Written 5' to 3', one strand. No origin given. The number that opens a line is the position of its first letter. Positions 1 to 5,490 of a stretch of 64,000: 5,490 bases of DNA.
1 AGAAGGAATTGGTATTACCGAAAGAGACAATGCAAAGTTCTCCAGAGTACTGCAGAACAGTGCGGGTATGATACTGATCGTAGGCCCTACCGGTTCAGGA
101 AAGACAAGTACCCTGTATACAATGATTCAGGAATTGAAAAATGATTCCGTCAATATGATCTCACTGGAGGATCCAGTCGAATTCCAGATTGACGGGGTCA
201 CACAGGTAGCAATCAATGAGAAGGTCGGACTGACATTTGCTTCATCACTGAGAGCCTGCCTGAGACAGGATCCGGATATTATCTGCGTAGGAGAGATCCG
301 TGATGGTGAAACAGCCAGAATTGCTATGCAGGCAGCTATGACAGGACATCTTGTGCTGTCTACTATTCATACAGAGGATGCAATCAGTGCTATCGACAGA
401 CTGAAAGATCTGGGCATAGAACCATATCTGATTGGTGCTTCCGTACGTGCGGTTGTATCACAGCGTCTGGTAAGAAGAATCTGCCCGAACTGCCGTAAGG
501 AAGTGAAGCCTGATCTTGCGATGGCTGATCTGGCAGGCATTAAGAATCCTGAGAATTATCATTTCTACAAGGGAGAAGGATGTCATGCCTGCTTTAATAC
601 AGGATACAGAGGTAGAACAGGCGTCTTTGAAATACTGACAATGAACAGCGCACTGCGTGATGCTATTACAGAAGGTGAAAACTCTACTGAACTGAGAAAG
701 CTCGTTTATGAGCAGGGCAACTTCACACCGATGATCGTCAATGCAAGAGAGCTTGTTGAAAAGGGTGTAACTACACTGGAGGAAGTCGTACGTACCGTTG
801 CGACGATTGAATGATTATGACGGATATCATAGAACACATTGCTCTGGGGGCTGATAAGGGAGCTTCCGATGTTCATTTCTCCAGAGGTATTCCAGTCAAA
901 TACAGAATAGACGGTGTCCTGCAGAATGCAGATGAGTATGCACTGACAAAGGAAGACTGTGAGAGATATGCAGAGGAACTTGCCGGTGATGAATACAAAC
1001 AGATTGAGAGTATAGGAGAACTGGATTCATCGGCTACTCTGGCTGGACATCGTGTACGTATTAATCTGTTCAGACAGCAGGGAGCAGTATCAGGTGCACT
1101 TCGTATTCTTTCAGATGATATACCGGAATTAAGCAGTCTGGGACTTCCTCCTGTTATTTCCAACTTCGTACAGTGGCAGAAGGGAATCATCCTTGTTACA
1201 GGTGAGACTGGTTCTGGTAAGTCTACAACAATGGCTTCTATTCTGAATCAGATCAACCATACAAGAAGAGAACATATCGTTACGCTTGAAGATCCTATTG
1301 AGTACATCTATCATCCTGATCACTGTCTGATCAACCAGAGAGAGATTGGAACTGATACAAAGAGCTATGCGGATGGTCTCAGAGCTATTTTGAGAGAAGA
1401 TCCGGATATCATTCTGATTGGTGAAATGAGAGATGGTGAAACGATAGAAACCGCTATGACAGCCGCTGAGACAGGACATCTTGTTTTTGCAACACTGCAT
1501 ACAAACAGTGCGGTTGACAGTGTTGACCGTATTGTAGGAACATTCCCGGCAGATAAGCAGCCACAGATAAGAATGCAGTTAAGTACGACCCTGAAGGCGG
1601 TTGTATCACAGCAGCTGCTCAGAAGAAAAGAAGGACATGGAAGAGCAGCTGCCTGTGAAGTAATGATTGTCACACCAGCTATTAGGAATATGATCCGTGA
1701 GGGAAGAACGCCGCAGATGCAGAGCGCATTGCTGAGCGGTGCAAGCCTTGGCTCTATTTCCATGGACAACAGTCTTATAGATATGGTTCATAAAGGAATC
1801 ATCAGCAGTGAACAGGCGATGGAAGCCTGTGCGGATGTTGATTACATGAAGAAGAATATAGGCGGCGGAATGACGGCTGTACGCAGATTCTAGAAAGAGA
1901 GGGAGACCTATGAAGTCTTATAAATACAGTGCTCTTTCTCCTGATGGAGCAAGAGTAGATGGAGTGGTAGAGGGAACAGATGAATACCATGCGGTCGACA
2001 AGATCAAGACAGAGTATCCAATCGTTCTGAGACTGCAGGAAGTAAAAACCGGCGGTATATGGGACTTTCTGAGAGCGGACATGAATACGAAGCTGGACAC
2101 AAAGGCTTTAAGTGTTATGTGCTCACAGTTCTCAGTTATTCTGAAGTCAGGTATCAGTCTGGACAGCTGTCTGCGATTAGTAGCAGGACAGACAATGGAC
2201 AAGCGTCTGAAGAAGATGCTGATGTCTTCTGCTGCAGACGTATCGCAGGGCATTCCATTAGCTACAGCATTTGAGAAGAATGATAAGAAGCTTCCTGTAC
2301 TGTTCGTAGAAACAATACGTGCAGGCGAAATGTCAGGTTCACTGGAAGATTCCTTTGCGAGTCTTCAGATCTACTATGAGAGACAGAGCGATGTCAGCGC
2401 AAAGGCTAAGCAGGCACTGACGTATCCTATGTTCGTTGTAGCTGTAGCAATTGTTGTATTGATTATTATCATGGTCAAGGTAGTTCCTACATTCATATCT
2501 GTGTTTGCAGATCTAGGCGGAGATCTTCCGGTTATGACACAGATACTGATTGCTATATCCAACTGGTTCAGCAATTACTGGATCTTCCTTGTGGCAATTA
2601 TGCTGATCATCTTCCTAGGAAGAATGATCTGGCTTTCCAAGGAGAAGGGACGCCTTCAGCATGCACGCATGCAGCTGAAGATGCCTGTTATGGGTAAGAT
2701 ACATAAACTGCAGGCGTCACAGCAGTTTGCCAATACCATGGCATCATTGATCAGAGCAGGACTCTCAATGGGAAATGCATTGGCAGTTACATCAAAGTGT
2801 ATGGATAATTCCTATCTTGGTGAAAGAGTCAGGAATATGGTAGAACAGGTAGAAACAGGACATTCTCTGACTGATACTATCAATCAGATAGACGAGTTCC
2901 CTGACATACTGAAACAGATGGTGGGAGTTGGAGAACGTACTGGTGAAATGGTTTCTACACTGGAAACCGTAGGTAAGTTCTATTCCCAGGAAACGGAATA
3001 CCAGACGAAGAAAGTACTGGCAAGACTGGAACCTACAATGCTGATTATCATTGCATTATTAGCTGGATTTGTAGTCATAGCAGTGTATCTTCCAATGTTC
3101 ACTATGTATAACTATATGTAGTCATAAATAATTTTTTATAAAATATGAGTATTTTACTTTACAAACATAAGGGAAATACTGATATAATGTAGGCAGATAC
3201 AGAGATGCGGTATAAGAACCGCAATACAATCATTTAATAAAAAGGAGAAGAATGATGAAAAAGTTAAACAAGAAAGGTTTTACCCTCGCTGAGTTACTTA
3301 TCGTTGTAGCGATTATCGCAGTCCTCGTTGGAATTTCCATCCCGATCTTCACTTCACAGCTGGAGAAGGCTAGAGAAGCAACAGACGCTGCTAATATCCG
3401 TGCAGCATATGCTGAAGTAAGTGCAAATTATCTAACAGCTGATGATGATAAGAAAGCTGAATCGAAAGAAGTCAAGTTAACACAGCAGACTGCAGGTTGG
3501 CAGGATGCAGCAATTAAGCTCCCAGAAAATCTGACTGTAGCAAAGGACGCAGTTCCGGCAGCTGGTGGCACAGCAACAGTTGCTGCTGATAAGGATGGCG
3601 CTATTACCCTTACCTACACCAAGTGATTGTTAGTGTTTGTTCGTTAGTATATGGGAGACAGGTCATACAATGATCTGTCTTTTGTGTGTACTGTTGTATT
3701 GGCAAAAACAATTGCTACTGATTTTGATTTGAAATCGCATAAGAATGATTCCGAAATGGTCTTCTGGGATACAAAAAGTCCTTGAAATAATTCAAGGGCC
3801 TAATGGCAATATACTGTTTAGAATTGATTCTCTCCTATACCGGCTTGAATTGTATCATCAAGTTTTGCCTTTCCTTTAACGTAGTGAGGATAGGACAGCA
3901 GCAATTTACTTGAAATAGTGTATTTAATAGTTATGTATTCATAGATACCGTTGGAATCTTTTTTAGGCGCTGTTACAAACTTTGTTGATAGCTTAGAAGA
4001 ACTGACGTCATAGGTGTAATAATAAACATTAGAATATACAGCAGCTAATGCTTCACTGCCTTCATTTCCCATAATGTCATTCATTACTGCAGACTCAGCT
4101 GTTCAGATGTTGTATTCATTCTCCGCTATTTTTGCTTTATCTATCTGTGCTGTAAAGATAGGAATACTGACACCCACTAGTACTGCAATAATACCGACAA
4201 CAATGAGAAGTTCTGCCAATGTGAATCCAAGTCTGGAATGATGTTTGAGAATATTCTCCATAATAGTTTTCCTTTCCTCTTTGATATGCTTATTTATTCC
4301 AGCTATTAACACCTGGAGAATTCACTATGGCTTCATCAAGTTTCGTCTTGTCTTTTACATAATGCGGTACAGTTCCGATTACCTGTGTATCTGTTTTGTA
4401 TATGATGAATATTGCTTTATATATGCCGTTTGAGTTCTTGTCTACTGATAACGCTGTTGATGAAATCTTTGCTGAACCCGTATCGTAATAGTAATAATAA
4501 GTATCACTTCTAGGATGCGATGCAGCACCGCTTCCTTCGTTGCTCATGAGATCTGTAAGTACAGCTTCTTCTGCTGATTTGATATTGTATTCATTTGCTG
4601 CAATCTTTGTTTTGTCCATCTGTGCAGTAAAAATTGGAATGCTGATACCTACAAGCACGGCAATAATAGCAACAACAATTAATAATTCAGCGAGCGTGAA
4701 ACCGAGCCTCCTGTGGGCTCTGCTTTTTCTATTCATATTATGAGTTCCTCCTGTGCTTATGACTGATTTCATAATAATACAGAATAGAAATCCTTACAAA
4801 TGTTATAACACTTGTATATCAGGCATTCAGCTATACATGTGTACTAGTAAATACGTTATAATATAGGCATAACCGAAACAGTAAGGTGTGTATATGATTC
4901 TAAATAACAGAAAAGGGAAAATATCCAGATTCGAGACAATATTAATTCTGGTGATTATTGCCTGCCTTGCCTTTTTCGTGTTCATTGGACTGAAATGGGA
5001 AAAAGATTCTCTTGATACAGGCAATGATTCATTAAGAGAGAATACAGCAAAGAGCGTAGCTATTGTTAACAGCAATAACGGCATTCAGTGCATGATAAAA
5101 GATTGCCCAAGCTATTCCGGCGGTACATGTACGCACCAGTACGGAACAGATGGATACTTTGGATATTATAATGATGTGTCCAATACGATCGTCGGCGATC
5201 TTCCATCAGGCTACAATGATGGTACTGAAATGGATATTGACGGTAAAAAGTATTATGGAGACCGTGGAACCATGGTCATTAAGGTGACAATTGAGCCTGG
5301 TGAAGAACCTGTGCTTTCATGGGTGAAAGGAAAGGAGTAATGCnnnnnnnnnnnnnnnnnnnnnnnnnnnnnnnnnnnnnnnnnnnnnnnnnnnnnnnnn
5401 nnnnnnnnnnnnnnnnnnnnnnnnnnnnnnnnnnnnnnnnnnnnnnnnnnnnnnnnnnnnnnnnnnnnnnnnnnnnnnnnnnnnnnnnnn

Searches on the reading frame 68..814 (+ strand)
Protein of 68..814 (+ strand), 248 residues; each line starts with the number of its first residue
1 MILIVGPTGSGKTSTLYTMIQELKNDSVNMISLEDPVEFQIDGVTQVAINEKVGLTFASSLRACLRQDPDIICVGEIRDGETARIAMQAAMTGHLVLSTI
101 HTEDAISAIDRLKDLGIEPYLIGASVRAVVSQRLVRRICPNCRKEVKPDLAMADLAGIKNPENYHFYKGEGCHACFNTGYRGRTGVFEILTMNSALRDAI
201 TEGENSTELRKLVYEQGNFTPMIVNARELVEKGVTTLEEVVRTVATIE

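Call 6: search_protein_families(library=pfam, proteins=[window:68-814:+], max_evalue=0.01)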
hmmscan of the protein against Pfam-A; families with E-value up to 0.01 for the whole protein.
window:68-814:+ (248 aa): 9 families
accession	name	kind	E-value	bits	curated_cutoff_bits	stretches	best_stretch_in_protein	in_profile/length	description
PF00437.27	T2SSE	-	8.4e-84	281.8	24.9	1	1-242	144-370/370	Type II/IV secretion system protein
PF13173.12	AAA_14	-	0.00025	21.5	27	1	2-42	5-46/129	AAA domain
PF12775.13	AAA_7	-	0.0025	17.8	25.8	1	2-33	36-67/181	P-loop containing dynein motor region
PF01580.24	FtsK_SpoIIIE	-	0.0025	17.7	24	1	2-33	42-77/221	FtsK/SpoIIIE family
PF13401.12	AAA_22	-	0.0029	18.4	27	1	1-36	7-42/130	AAA domain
PF04851.21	ResIII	-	0.0037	17.6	22.5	1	2-27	26-51/164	Type III restriction enzyme, res subunit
PF00004.35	AAA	-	0.0055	17.6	21.2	0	2-46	1-43/131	ATPase family associated with various cellular activities (AAA)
PF20720.3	nSTAND3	-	0.0066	16.6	27.2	0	1-39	19-57/155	Novel STAND NTPase 3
PF07728.20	AAA_5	-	0.0096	16.4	22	0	2-80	2-78/139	AAA domain (dynein-related subfamily)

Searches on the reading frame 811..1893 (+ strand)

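Call 6: search_protein_families(library=pfam, proteins=[window:811-1893:+], max_evalue=0.01)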
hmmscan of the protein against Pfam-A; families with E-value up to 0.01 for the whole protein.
window:811-1893:+ (360 aa): 8 families
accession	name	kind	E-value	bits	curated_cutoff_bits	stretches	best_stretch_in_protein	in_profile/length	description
PF00437.27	T2SSE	-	4.6e-49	167.5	24.9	1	116-279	134-287/370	Type II/IV secretion system protein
PF13401.12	AAA_22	-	2.1e-05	25.3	27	1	123-160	4-33/130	AAA domain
PF01935.23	DUF87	-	0.00017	22.2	23.2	1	128-157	27-56/220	Helicase HerA, central domain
PF13191.12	AAA_16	-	0.00028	21.9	32.6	1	125-161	25-58/167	AAA ATPase domain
PF20720.3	nSTAND3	-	0.00098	19.3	27.2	1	123-162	16-54/155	Novel STAND NTPase 3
PF13555.12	AAA_29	-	0.0018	18.4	27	1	124-141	22-39/61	P-loop containing region of AAA domain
PF13476.12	AAA_23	-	0.0047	18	27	1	119-144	17-39/201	AAA domain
PF00005.33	ABC_tran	-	0.0058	17.7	25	0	124-163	11-49/137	ABC transporter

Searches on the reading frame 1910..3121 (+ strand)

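Call 6: search_protein_families(library=pfam, proteins=[window:1910-3121:+], max_evalue=0.01)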
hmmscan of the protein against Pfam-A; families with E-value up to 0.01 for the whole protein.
window:1910-3121:+ (403 aa): 1 family
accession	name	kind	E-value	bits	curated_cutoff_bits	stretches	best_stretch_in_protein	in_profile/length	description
PF00482.28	T2SSF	-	1.8e-52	177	25.2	2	71-193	2-125/125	Type II secretion system (T2SS), protein F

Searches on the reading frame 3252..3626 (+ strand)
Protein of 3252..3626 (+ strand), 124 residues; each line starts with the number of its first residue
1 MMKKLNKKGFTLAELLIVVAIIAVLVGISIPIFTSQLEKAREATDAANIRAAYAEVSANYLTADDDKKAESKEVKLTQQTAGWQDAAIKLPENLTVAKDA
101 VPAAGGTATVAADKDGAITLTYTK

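Call 6: search_protein_families(library=pfam, proteins=[window:3252-3626:+], max_evalue=0.01)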
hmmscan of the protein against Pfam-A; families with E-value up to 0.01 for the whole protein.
window:3252-3626:+ (124 aa): 2 families
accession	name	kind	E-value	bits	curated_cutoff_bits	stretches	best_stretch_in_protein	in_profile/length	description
PF07963.17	N_methyl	-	9.2e-08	31.8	21.2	1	6-29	3-26/27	Prokaryotic N-terminal methylation motif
PF14221.11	DUF4330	-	0.0041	17.7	27.6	1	15-119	19-125/167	Domain of unknown function (DUF4330)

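Call 10: search_protein_families(library=ncbifam, proteins=[window:3252-3626:+], max_evalue=0.1)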
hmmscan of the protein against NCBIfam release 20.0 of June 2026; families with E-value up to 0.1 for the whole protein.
window:3252-3626:+ (124 aa): 17 families
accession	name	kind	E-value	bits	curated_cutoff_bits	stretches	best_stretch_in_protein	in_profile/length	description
NF040999.1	pilin_ComGC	equivalog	4.4e-09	36.4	75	1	7-72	1-64/84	competence type IV pilus major pilin ComGC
NF007862.0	PRK10574.1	equivalog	1.8e-08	34.7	138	1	6-46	3-42/145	prepilin peptidase-dependent pilin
NF041775.1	typeIV_PilA_Myxo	equivalog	5.9e-08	32.9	400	1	7-58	10-61/214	type IV pilin protein PilA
NF041013.1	T4P_ComGE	equivalog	1.6e-07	31.3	49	1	6-63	2-60/83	competence type IV pilus minor pilin ComGE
TIGR01710.1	typeII_sec_gspG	equivalog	3.3e-07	30.4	88.85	1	8-52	1-45/134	type II secretion system major pseudopilin GspG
TIGR02532.1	IV_pilin_GFxxxE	domain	4.2e-07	29.5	16.3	1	7-28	1-22/24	prepilin-type N-terminal cleavage/methylation domain-containing protein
TIGR02596.1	TIGR02596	subfamily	3.1e-06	27.4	70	1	10-52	1-43/196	Verru_Chthon cassette protein D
NF050032.1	Rv1733c_fam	subfamily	2.5e-05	24.3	80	1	15-119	19-124/180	Rv1733c family protein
NF040982.1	ComGD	equivalog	0.00024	21.5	70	1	7-53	1-47/139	competence type IV pilus minor pilin ComGD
NF007800.0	PRK10506.1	equivalog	0.00057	19.7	158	1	6-82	7-78/163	prepilin peptidase-dependent protein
TIGR01708.2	typeII_sec_gspH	equivalog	0.00072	19.6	80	1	8-47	2-40/169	type II secretion system minor pseudopilin GspH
TIGR02599.1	TIGR02599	subfamily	0.0069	15.7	256.5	1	9-47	1-39/361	Verru_Chthon cassette protein C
NF047827.1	T3SSXpsH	equivalog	0.0082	15.9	160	1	8-97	1-88/145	type II secretion system protein XpsH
NF041002.1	pilin_ComGF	equivalog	0.028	14.6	80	1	7-44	1-37/139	competence type IV pilus minor pilin ComGF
TIGR01711.1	gspJ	equivalog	0.067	13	64.85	1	8-50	1-42/192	type II secretion system minor pseudopilin GspJ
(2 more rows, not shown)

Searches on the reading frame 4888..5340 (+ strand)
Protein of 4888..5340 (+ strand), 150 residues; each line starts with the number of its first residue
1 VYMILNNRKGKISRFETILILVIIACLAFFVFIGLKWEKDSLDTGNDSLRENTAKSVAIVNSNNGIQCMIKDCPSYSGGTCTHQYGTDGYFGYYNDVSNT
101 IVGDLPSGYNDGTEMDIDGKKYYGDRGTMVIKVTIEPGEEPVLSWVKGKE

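Call 6: search_protein_families(library=pfam, proteins=[window:4888-5340:+], max_evalue=0.01)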
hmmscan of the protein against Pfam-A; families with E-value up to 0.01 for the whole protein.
window:4888-5340:+ (150 aa): 1 family
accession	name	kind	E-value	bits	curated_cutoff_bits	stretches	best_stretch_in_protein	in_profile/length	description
PF11088.13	RL11D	-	0.009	16.7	25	0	34-94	21-79/99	Glycoprotein encoding membrane proteins RL5A and RL6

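Call 10: search_protein_families(library=ncbifam, proteins=[window:4888-5340:+], max_evalue=0.1)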
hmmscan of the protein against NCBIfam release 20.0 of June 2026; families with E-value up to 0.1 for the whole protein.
window:4888-5340:+ (150 aa): 1 family
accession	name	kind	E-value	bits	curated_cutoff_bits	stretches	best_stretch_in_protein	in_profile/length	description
TIGR04370.1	glyco_rpt_poly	subfamily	0.051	12.6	40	1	1-34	200-232/396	oligosaccharide repeat unit polymerase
